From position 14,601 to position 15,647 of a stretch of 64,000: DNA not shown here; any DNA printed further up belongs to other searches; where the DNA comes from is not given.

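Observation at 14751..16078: Two-gene operon: HEPN/DUF4145-like protein plus a partner sharing a winged-helix-like domain (candidate novel defence or toxin module)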

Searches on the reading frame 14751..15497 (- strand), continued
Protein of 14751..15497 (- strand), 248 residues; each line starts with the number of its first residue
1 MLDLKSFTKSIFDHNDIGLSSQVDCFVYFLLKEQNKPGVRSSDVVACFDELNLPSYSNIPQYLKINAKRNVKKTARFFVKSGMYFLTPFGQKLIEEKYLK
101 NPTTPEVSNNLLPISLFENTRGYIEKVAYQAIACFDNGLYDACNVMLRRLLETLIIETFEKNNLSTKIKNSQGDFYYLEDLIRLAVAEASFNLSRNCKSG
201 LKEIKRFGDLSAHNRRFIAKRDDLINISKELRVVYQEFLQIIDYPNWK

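Call 40: find_encoding_contigs(protein=P0074, flank=10000, max_places=2)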
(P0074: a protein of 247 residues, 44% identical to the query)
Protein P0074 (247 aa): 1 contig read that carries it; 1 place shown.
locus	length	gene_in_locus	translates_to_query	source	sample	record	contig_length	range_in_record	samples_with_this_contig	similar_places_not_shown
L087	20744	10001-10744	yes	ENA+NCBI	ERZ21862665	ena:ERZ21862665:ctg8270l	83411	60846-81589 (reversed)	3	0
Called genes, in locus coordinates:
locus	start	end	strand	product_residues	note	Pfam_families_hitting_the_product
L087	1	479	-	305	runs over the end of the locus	PF04204:HTS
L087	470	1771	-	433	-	PF01053:Cys_Met_Meta_PP, PF00155:Aminotran_1_2, PF01041:DegT_DnrJ_EryC1, PF02347:GDC-P (faint), PF00266:Aminotran_5 (weak)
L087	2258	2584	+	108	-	PF13551:HTH_29 (faint)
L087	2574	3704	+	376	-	PF00665:rve (weak)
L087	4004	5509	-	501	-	PF00474:SSF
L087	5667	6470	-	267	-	PF00528:BPD_transp_1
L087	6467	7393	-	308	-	PF00528:BPD_transp_1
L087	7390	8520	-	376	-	PF00005:ABC_tran, PF02463:SMC_N (faint), PF13304:AAA_21 (faint), PF08402:TOBE_2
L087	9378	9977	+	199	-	-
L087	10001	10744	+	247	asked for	-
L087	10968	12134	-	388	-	PF00589:Phage_integrase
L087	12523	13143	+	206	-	PF00081:Sod_Fe_N, PF02777:Sod_Fe_C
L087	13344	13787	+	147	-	PF13224:DUF4032 (weak)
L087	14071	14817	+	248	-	PF14512:TM1586_NiRdase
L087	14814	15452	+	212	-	PF00561:Abhydrolase_1, PF12146:Hydrolase_4 (weak), PF12697:Abhydrolase_6 (weak)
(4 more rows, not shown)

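Call 41: predict_structure(alignment_id=A1)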
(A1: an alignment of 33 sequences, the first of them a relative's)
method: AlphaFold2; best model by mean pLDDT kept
length: 248 residues; sequences in the alignment: 33
mean_pLDDT: 93.7   pTM: 0.63
mean pLDDT of the five models: 93.7, 93.4, 93.3, 93.0, 92.9
residues with pLDDT >= 90: 218; 70-90: 25; 50-70: 5; < 50: 0
segments of 3 or more residues with pLDDT < 50: none
pLDDT, mean of each block of 10 residues (from residue 1): 88 90 97 96 97 94 91 89 95 89 76 94 95 96 97 98 96 96 97 97 95 92 96 98 92
secondary structure, 60 per line:
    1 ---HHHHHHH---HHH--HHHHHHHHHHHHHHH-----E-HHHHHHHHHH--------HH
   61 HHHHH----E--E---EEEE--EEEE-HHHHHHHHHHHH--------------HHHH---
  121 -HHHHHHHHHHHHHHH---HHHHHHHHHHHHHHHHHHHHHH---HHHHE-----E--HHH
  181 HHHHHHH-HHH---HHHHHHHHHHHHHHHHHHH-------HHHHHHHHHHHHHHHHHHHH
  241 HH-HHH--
elements in order: H4-10 H19-33 H41-50 H59-65 E77-80 E83-86 H88-99 H114-117 H122-136 H140-161 H165-168 H178-187 H195-213 H221-242

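Call 61: search_protein_families(library=padloc, proteins=[L002:3792-4994:+, L020:5056-5988:+, L020:6001-6735:+], max_evalue=0.01)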
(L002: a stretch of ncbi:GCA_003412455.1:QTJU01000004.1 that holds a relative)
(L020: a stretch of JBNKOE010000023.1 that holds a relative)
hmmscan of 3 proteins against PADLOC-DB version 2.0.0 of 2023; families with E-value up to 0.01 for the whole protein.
L002:3792-4994:+ (401 aa): 0 families

L020:5056-5988:+ (311 aa): 0 families

L020:6001-6735:+ (245 aa): 1 family
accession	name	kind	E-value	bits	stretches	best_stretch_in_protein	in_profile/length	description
PDLC04017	PD-Lambda-5_A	-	0.001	15.9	1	138-194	356-412/473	-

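Call 63: search_solved_structures(query=A1, max_evalue=10, show_alignments=4)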
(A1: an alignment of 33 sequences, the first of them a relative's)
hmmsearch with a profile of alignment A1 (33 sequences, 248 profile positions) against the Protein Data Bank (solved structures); distinct sequences matched with E-value up to 10: 0.

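Call 65: fold_search(model_id=the predicted structure, library=pdb)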
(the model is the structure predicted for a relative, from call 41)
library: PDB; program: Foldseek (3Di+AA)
matches with E <= 10: 196; with E <= 0.001: 0
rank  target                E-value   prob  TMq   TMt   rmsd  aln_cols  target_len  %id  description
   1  2hsb                  4.0e-03  1.00  0.42  0.78   2.5       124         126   17  Crystal structure of a hepn domain containing protein (af_0298) from archaeoglobus fulgidus at 1.95 A resolution (released 2006-08-15)
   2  1t98_B                5.9e-02  0.63  0.23  0.22  16.3       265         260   12  Crystal Structure of MukF(1-287) (released 2005-05-24)
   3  6tug_E                2.0e-01  0.84  0.35  0.24  12.0       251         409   11  Enterococcus italicus Csm6 bound to cyclic hexa-2'-fluoro-hexa-dAMP (released 2020-02-26)
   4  6tug_A                2.6e-01  0.75  0.35  0.24  12.1       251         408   12  Enterococcus italicus Csm6 bound to cyclic hexa-2'-fluoro-hexa-dAMP (released 2020-02-26)
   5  6tug_G                4.0e-01  0.63  0.34  0.23  12.6       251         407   12  Enterococcus italicus Csm6 bound to cyclic hexa-2'-fluoro-hexa-dAMP (released 2020-02-26)
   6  2q00_B                5.6e-01  0.99  0.39  0.72   3.1       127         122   13  Crystal structure of the P95883_SULSO protein from Sulfolobus solfataricus. NESG target SsR10. (released 2007-05-29)
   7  4nqf_A                5.6e-01  0.91  0.33  0.50   6.1       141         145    9  Crystal structure of HEPN domain protein (released 2014-03-26)
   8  7ae6_B                5.9e-01  0.57  0.27  0.40   8.5       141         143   14  Crystal structure of di-AMPylated HEPN(R102A) toxin (released 2020-12-30)
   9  6m6u_G                7.4e-01  0.77  0.32  0.52   7.6       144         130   15  Crystal structure the toxin-antitoxin MntA-HpeT mutant-D39ED41E (released 2020-09-30)
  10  9e78_2r               9.0e-01  0.13  0.19  0.16  17.1       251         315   12  48-nm repeat of the Leishmania tarentolae doublet microtubule (released 2025-03-12)
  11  1ufb_A                9.4e-01  0.96  0.36  0.66   7.2       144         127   10  Crystal structure of TT1696 from Thermus thermophilus HB8 (released 2003-11-28)
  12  7ae8_C                9.9e-01  0.44  0.28  0.41   9.7       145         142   14  Crystal structure of HEPN(R102A) toxin (released 2020-12-30)
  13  5fsh_A                9.9e-01  0.23  0.26  0.16  14.1       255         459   11  Crystal structure of Thermus thermophilus Csm6 (released 2016-01-27)
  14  1ylm_A                1.1e+00  0.66  0.31  0.48   6.0       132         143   19  Structure of Cytosolic Protein of Unknown Function YutE from Bacillus subtilis (released 2005-03-01)
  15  2jpu_MODEL_1_A        1.1e+00  0.97  0.41  0.72   3.2       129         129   14  solution structure of NESG target SsR10, Orf c02003 protein (released 2007-07-03)
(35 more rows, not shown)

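Call 66: search_dna_similar(query=window:14751-15497:-, collection=phages, mode=protein, max_evalue=0.001)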
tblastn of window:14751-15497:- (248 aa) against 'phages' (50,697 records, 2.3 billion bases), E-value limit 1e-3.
No match.

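Call 67: search_dna_similar(query=window:14751-15497:-, collection=plasmids, mode=protein, max_evalue=0.001)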
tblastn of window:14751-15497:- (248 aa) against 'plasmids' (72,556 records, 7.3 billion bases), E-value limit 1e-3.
No match.

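Call 76: search_protein_families(library=pfam, alignment_id=A5, max_evalue=0.00001)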
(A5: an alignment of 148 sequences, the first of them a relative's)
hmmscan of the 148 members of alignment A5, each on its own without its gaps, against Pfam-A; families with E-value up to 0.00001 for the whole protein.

A. member 1, L003:2939-3748:+ (270 aa): 1 family
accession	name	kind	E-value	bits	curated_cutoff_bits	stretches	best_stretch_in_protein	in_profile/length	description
PF07505.17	DUF5131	-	1.3e-58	198.8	28.9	1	6-255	1-243/243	Protein of unknown function (DUF5131)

B. families by the number of members that match (of 148 scanned): 135 families (the first 25 are shown)
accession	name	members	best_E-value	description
PF13707.11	RloB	7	2.2e-36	RloB-like protein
PF17278.7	DUF5343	4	7.9e-36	Family of unknown function (DUF5343)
PF00239.26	Resolvase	3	4.3e-33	Resolvase, N terminal domain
PF07508.19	Recombinase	3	6.8e-23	Recombinase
PF13408.12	Zn_ribbon_recom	3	1.1e-13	Recombinase zinc beta ribbon domain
PF01555.25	N6_N4_Mtase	2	7.4e-51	DNA methylase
PF08002.16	DUF1697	2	2.8e-44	Protein of unknown function (DUF1697)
PF00589.27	Phage_integrase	2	1e-38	Phage integrase family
PF14198.11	TnpV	2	5.2e-38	Transposon-encoded protein TnpV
PF03852.21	Vsr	2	1.1e-32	DNA mismatch endonuclease Vsr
PF00270.35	DEAD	2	1.9e-23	DEAD/DEAH box helicase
PF00271.37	Helicase_C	2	8.9e-20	Helicase conserved C-terminal domain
PF01844.29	HNH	2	6.8e-15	HNH endonuclease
PF12844.13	HTH_19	2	8.5e-14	Helix-turn-helix domain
PF01381.28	HTH_3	2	5e-11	Helix-turn-helix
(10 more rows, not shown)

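Call 77: search_protein_families(library=padloc, alignment_id=A5, max_evalue=0.00001)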
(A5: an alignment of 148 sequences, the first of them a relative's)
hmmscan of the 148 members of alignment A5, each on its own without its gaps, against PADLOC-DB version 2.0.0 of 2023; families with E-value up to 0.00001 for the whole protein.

A. member 1, L003:2939-3748:+ (270 aa): 2 families
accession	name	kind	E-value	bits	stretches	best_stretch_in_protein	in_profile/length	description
PDLC04569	PDC-M30B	-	3.2e-50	168.9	1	4-257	1-235/241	-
PDLC04639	PDC-M41B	-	4.1e-50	168.4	1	4-231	1-219/241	-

B. families by the number of members that match (of 148 scanned): 212 families (the first 25 are shown)
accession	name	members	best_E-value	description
PDLC02337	AbiLii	7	1.1e-26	AbiLii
PDLC04589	PDC-M34A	4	8.4e-41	-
PDLC04588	PDC-M34A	4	5.8e-19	-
PDLC03418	REase_II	2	7.5e-119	Type II restriction enzyme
PDLC03633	MTase_III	2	8.3e-56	Type III methyltransferase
PDLC03300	MTase_II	2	4e-54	Type II methyltransferase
PDLC05041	PDC-S57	2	5.1e-51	-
PDLC03354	MTase_II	2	7.6e-44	Type II methyltransferase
PDLC03371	MTase_II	2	3e-43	Type II methyltransferase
PDLC05043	PDC-S57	2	4.9e-43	-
PDLC03299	MTase_II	2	1.4e-42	Type II methyltransferase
PDLC03636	MTase_III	2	1.9e-41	Type III methyltransferase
PDLC03397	Vsr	2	1.5e-37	Type II nicking endonuclease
PDLC03339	MTase_II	2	4.1e-37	Type II methyltransferase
PDLC03635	MTase_III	2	2.7e-36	Type III methyltransferase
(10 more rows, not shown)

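Call 82: search_protein_families(library=pfam, proteins=[L062:5270-5899:+, L062:5902-6414:+, L077:4679-5299:+, L077:5518-6414:+, L079:4815-5207:+, L054:5363-5998:+, L056:3253-3897:+], max_evalue=0.01)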
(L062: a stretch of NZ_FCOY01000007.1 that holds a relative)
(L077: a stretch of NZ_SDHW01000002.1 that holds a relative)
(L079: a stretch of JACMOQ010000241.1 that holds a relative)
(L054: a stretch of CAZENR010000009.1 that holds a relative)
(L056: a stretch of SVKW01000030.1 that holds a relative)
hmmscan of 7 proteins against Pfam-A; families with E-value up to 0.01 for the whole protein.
L062:5270-5899:+ (210 aa): 1 family
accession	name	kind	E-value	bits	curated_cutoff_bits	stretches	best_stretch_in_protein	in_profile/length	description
PF17278.7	DUF5343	-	7.8e-36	123.9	27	1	5-138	1-137/140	Family of unknown function (DUF5343)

L062:5902-6414:+ (171 aa): 1 family
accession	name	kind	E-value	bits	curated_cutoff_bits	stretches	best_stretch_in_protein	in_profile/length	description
PF13643.11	DUF4145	-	0.00025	21.5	23.1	1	56-150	2-80/88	Domain of unknown function (DUF4145)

L077:4679-5299:+ (207 aa): 0 families

L077:5518-6414:+ (299 aa): 0 families

L079:4815-5207:+ (131 aa): 0 families

L054:5363-5998:+ (212 aa): 0 families

L056:3253-3897:+ (215 aa): 1 family
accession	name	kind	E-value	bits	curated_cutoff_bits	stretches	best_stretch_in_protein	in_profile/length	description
PF13707.11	RloB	-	2.9e-28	99.8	31.5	1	26-208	1-195/195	RloB-like protein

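Call 84: search_protein_families(library=padloc, proteins=[L062:5902-6414:+, L062:5270-5899:+, L077:5518-6414:+, L077:4679-5299:+, L079:5959-6510:+, L054:6001-6735:+, L054:5363-5998:+, L075:5905-6417:+], max_evalue=0.1)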
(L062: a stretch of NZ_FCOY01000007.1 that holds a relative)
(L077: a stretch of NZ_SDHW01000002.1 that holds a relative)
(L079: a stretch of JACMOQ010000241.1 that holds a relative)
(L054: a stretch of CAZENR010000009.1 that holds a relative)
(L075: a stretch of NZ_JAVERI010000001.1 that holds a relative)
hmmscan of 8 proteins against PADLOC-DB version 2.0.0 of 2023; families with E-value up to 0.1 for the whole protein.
L062:5902-6414:+ (171 aa): 2 families
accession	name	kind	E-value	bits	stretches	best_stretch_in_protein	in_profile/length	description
PDLC02347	AbiJ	-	0.013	13.2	1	37-113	138-210/281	AbiJ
PDLC04017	PD-Lambda-5_A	-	0.026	11.3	1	53-120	342-409/473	-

L062:5270-5899:+ (210 aa): 2 families
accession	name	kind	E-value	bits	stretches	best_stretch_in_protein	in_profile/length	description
PDLC04589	PDC-M34A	-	8.2e-41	138.7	1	3-204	4-207/208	-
PDLC04588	PDC-M34A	-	1.4e-17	62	1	16-204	71-258/260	-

L077:5518-6414:+ (299 aa): 2 families
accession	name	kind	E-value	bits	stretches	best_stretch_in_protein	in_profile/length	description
PDLC05005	PDC-S35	-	0.0011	16.8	1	5-104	1-112/264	-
PDLC01328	Cas8b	-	0.006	13.4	1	164-238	240-316/454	CAS-I-B; effector_LS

L077:4679-5299:+ (207 aa): 0 families

L079:5959-6510:+ (184 aa): 1 family
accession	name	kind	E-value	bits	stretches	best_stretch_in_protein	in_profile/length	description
PDLC04017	PD-Lambda-5_A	-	0.0023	14.8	1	65-135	341-411/473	-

L054:6001-6735:+ (245 aa): 2 families
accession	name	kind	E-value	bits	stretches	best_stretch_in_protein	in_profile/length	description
PDLC00321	PtuB1|PtuB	-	0.0037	15.1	1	132-195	86-150/223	Unknown function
PDLC02347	AbiJ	-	0.014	13.1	1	120-175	146-201/281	AbiJ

L054:5363-5998:+ (212 aa): 0 families

L075:5905-6417:+ (171 aa): 2 families
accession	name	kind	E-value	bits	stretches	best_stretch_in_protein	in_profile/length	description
PDLC02347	AbiJ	-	0.021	12.5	1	46-110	146-207/281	AbiJ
PDLC04017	PD-Lambda-5_A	-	0.045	10.5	1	53-121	342-410/473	-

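Call 87: search_protein_representatives(alignment_id=A1)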
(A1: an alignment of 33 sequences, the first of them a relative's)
Query: 33 sequences, 248 profile positions. Proteins with E-value up to 0.001 (for the whole library): 1474; up to 1e-10: 983; up to 1e-30: 353. The best 150 are listed.
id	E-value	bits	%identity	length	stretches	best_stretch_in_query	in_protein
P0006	2.3e-102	358.1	-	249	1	1-247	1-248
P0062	3.9e-93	327.9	-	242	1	1-243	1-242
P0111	5.4e-90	317.6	-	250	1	2-248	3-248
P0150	1.5e-89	316.2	-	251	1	2-248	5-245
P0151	3.2e-87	308.6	-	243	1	1-243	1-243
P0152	4.3e-86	304.9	-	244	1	3-248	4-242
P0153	3.5e-81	288.8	-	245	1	5-243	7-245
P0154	7.3e-81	287.7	-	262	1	1-240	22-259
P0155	1.6e-79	283.3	-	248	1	2-247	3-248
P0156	2.7e-79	282.6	-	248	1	2-244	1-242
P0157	3.2e-79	282.3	-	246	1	1-243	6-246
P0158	6.5e-79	281.3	-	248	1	3-234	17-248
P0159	2.1e-78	279.7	-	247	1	1-247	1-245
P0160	3.7e-77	275.6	-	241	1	2-243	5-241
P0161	6.1e-74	265.1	-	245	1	2-247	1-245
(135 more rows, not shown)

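Call 96: search_protein_families(library=phrogs, proteins=[window:14751-15497:-, L020:5056-5988:+, L002:3792-4994:+], max_evalue=0.01)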
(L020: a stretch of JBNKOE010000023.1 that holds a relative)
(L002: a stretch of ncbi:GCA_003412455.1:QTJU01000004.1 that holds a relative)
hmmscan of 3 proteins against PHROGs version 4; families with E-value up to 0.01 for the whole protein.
window:14751-15497:- (248 aa): 0 families

L020:5056-5988:+ (311 aa): 0 families

L002:3792-4994:+ (401 aa): 0 families

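Call 97: find_related_loci(query=A1, collection=viral_contigs, flank=5000)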
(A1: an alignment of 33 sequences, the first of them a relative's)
Query A1 (248 aa) in viral_contigs; peptide patterns used: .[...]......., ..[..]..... (x = any residue, [..] = any of these).
28 stretches matched a pattern; 2 encode a relative of the query (tblastn E <= 1e-3); 2 distinct loci.
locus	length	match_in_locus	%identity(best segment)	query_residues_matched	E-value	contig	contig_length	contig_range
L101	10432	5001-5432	52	97-238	7e-45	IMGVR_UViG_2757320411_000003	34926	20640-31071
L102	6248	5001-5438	46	100-241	8e-39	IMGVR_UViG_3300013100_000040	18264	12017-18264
